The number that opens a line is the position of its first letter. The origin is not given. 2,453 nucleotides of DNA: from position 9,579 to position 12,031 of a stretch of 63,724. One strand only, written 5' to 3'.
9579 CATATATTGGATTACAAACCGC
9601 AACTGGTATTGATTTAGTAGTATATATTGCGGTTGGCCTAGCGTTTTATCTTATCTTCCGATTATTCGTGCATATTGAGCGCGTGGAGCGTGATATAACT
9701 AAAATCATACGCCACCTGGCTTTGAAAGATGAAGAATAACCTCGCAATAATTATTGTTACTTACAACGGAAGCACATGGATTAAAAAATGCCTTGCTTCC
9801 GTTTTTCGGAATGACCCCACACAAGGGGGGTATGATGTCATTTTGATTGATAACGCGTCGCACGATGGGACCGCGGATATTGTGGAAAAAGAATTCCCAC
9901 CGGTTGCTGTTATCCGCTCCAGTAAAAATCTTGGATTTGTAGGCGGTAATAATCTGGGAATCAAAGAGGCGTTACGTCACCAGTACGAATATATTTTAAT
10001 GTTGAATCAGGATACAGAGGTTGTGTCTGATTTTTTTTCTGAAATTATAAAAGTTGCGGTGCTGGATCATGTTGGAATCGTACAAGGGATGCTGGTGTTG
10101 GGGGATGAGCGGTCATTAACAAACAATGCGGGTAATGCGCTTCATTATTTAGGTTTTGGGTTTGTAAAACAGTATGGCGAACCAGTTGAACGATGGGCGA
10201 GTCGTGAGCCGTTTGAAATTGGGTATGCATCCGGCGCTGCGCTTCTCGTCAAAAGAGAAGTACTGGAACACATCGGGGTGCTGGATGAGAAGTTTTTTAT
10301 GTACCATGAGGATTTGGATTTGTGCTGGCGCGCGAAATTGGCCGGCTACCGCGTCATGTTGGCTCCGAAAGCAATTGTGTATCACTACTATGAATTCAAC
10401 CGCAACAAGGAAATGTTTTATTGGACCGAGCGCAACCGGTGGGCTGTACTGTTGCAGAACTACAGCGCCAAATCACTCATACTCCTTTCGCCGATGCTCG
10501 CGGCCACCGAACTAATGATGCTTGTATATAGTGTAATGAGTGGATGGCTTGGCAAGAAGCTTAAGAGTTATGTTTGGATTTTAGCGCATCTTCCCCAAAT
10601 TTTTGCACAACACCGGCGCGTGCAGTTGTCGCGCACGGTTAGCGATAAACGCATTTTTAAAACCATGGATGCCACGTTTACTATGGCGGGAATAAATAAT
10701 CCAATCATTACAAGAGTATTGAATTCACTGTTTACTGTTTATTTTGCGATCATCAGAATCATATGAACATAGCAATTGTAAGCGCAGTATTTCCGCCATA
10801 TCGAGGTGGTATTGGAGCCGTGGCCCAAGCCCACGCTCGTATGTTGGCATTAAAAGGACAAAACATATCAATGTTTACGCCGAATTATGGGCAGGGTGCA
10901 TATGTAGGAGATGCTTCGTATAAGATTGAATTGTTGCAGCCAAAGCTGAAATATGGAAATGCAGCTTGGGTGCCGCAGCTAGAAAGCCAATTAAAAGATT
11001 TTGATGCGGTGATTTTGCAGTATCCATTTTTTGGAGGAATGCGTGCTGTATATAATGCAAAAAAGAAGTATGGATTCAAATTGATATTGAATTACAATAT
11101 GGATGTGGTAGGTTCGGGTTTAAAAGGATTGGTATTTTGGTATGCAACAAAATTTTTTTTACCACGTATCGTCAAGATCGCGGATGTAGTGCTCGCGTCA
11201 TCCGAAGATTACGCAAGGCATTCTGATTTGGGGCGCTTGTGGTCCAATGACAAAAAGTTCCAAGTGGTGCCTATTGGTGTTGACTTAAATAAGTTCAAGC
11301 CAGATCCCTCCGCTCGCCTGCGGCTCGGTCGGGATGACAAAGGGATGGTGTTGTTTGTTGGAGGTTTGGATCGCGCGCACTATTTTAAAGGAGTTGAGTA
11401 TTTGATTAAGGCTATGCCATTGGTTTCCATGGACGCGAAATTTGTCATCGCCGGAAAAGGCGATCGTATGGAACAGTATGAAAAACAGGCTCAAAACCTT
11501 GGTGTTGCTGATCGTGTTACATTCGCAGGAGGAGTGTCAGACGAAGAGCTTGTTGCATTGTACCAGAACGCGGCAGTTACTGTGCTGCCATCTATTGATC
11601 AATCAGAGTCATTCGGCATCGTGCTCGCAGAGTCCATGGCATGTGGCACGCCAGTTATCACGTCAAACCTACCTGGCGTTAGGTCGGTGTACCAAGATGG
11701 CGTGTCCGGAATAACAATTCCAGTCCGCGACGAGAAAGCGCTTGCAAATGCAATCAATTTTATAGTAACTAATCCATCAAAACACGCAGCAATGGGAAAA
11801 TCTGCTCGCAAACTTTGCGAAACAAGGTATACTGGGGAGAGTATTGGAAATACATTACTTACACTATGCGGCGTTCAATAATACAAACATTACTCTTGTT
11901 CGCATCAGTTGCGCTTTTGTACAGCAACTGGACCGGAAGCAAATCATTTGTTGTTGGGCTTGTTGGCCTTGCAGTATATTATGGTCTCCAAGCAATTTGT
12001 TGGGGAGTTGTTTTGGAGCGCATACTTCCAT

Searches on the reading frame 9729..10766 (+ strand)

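Call 32: search_protein_families(library=pfam, proteins=[window:9729-10766:+])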
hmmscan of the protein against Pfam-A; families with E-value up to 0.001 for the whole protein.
window:9729-10766:+ (345 aa): 5 families
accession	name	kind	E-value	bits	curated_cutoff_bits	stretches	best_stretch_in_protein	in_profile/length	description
PF00535.33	Glycos_transf_2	-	3e-20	73.3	23.3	1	7-182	2-167/168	Glycosyl transferase family 2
PF13641.12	Glyco_tranf_2_3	-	1.3e-18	68.3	27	1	5-239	3-228/230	Glycosyltransferase like family 2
PF13632.12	Glyco_trans_2_3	-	1.1e-09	38.9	27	1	88-285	1-187/198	Glycosyl transferase family group 2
PF13506.12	Glyco_transf_21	-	2.5e-05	24.3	21.7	1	83-222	28-157/174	Glycosyl transferase family 21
PF10111.15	Glyco_tranf_2_2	-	0.00012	22.1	27.3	1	14-238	11-231/276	Glycosyltransferase like family 2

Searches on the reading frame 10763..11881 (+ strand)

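Call 87: search_protein_families(library=pfam, max_evalue=0.00001, proteins=[window:10763-11881:+])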
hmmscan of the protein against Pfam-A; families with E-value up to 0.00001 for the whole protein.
window:10763-11881:+ (372 aa): 5 families
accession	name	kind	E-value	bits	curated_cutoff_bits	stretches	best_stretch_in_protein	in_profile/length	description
PF00534.26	Glycos_transf_1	-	5.3e-43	147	26.4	1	191-350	13-171/172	Glycosyl transferases group 1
PF13692.12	Glyco_trans_1_4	-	9.3e-37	126.9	27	1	195-336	3-141/142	Glycosyl transferases group 1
PF13524.12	Glyco_trans_1_2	-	2.3e-12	47.5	25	1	224-365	14-142/144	Glycosyl transferase-like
PF13439.12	Glyco_transf_4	-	5.4e-09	36.7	28.5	1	15-176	2-169/170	Glycosyltransferase Family 4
PF20706.3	GT4-conflict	-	1.1e-08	34.9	26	1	184-357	190-377/385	Family 4 Glycosyltransferase in conflict systems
